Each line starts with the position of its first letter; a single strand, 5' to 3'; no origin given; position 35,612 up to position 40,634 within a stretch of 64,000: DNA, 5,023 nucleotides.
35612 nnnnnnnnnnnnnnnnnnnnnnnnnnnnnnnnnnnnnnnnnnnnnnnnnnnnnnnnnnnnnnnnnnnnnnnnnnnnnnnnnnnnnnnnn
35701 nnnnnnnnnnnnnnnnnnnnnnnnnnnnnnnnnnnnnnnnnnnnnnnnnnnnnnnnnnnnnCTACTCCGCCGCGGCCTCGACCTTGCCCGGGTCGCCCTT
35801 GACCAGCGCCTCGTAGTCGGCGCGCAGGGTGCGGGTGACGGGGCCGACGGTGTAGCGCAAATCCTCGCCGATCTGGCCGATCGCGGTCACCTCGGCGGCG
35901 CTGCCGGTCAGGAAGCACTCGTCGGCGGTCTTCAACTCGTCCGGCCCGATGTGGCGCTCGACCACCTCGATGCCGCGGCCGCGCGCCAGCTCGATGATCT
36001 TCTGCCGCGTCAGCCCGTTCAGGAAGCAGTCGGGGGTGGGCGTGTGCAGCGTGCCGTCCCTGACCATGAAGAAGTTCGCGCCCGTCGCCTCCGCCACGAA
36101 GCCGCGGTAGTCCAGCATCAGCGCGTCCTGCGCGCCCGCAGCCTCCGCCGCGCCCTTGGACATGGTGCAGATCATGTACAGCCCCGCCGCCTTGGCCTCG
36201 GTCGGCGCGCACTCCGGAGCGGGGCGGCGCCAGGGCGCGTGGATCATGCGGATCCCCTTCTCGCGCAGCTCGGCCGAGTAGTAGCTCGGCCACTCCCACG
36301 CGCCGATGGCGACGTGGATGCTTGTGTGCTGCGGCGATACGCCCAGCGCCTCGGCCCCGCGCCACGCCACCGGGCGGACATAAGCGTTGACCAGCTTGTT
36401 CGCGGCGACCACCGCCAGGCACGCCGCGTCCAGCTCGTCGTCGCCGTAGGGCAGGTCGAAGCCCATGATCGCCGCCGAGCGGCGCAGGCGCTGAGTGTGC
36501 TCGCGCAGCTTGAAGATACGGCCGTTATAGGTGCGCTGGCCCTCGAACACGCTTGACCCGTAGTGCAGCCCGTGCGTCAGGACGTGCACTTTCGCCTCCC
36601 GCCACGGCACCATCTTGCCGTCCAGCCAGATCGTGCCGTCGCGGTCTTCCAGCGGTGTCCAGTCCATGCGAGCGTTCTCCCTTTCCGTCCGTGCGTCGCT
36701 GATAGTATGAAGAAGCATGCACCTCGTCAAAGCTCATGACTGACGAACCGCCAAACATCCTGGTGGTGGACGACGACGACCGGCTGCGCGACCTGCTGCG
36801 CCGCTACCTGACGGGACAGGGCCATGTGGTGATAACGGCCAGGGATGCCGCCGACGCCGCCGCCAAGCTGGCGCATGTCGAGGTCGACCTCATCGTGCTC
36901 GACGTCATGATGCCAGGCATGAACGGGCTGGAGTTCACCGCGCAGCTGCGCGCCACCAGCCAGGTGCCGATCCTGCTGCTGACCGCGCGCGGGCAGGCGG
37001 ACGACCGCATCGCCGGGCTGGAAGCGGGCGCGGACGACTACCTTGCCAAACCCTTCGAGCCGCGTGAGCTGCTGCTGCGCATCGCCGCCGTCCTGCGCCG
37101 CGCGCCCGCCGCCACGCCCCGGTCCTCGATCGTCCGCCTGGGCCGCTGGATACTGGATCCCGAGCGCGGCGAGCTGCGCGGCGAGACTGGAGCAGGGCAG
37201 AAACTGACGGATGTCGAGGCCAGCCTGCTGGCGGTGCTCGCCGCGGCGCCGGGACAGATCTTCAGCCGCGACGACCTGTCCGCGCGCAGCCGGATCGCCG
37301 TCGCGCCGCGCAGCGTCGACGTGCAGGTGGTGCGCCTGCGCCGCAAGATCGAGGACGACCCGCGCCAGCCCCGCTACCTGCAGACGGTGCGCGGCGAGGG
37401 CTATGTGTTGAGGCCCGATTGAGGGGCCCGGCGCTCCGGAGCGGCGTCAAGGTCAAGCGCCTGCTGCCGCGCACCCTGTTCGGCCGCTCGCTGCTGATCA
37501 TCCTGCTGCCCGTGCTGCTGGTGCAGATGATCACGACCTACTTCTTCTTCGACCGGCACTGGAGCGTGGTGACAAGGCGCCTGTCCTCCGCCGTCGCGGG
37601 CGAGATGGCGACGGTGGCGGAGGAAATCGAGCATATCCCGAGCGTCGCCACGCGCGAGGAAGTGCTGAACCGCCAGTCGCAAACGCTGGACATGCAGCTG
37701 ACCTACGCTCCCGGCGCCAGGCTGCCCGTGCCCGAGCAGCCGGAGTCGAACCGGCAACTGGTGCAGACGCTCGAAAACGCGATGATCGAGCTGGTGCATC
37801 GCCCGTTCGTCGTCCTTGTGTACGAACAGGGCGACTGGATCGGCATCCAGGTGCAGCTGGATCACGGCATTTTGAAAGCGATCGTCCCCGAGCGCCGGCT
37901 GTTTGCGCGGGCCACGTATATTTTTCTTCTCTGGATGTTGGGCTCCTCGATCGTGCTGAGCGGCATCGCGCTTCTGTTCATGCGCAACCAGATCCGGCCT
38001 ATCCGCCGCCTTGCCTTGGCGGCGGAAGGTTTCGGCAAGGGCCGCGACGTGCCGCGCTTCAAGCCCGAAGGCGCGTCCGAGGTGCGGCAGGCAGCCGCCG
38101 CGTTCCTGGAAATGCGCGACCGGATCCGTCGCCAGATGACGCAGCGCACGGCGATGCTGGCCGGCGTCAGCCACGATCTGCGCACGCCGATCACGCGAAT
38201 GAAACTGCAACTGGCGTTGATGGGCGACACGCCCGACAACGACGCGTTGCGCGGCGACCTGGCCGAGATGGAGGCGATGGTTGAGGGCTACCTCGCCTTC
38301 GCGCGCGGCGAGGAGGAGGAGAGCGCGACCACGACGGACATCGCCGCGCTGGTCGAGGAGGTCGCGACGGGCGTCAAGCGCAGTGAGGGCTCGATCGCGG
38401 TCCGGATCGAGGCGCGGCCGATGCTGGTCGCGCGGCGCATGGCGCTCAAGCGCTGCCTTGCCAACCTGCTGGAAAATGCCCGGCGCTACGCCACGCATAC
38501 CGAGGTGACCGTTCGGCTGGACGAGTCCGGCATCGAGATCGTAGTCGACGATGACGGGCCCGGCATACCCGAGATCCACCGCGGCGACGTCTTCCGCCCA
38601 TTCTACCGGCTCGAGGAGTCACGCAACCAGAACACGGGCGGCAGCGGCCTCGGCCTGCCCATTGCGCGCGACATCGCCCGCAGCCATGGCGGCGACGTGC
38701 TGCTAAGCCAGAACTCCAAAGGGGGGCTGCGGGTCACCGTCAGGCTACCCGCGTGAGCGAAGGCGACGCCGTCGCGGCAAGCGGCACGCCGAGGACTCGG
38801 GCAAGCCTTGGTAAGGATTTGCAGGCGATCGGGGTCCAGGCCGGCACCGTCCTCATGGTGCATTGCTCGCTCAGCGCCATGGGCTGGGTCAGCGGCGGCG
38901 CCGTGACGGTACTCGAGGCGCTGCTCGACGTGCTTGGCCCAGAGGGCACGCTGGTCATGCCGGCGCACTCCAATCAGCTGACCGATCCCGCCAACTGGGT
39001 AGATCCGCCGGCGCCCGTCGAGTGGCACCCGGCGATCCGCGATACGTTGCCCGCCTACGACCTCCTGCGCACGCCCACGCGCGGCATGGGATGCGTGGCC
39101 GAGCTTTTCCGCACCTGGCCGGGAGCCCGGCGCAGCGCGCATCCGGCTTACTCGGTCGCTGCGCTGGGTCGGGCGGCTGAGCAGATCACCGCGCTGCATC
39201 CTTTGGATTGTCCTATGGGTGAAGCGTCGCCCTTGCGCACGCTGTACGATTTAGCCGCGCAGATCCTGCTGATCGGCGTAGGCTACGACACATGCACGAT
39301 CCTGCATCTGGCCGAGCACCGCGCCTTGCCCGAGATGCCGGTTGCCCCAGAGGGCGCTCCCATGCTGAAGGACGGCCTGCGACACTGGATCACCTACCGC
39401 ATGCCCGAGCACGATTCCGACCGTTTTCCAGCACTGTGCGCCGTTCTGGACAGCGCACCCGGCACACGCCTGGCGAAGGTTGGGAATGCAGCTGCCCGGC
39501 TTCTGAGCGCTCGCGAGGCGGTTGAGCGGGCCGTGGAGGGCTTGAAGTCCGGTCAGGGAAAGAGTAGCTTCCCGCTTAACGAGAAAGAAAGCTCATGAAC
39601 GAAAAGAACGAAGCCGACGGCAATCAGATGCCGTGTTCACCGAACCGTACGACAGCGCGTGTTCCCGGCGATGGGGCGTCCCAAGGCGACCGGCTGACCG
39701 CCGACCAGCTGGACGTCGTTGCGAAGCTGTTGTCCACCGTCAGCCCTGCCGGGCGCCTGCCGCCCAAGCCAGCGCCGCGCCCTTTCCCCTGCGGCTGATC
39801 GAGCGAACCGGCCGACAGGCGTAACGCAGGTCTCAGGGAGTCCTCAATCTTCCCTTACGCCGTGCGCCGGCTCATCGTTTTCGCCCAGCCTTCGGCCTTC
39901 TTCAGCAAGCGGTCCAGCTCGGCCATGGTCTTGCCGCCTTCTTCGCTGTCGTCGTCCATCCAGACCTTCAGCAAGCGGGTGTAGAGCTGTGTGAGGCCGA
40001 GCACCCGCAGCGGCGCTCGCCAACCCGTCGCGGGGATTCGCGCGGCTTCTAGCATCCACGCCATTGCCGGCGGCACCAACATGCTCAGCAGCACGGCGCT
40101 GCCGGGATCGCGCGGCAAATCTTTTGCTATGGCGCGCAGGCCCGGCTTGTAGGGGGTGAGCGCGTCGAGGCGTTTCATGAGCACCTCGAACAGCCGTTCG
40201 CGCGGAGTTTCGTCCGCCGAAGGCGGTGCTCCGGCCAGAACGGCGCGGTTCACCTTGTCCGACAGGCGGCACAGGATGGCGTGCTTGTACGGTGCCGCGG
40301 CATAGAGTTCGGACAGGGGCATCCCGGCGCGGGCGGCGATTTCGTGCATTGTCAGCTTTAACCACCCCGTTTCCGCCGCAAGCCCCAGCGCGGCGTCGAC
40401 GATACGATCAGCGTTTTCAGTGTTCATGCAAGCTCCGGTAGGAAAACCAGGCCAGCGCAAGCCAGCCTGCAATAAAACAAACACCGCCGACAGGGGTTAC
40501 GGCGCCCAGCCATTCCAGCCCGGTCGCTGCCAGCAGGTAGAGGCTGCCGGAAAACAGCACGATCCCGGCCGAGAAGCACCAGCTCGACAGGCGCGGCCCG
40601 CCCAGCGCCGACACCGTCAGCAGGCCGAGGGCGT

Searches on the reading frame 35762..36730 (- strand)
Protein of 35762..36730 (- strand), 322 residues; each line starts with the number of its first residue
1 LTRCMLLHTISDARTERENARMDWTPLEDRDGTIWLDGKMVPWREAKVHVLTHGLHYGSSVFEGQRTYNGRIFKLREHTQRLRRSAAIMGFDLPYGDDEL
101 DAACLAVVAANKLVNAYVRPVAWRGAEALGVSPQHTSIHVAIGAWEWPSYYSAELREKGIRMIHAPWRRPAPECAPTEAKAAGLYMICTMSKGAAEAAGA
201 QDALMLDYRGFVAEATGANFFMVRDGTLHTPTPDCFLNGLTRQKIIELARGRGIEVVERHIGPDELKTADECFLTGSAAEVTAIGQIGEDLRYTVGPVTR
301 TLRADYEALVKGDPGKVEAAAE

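Call 84: search_protein_families(library=pfam, proteins=[window:35762-36730:-], max_evalue=0.001)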
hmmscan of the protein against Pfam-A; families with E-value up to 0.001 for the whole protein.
window:35762-36730:- (322 aa): 1 family
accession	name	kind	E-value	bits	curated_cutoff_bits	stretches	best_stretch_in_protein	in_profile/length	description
PF01063.24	Aminotran_4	-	2.3e-53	181.8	28.5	1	61-287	2-223/223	Amino-transferase class IV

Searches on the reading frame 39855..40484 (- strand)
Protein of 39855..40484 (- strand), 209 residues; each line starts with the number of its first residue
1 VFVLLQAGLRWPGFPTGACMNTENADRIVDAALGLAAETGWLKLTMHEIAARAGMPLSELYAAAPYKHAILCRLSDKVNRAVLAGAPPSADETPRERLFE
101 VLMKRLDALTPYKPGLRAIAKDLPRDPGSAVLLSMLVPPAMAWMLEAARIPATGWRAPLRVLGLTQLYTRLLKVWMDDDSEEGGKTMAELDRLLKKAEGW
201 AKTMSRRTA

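Call 84: search_protein_families(library=pfam, proteins=[window:39855-40484:-], max_evalue=0.001)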
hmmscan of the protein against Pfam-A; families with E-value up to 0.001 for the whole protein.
window:39855-40484:- (209 aa): 1 family
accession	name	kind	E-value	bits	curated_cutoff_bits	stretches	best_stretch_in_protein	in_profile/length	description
PF00440.29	TetR_N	-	1.4e-05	25.3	24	1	28-62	1-35/47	Bacterial regulatory proteins, tetR family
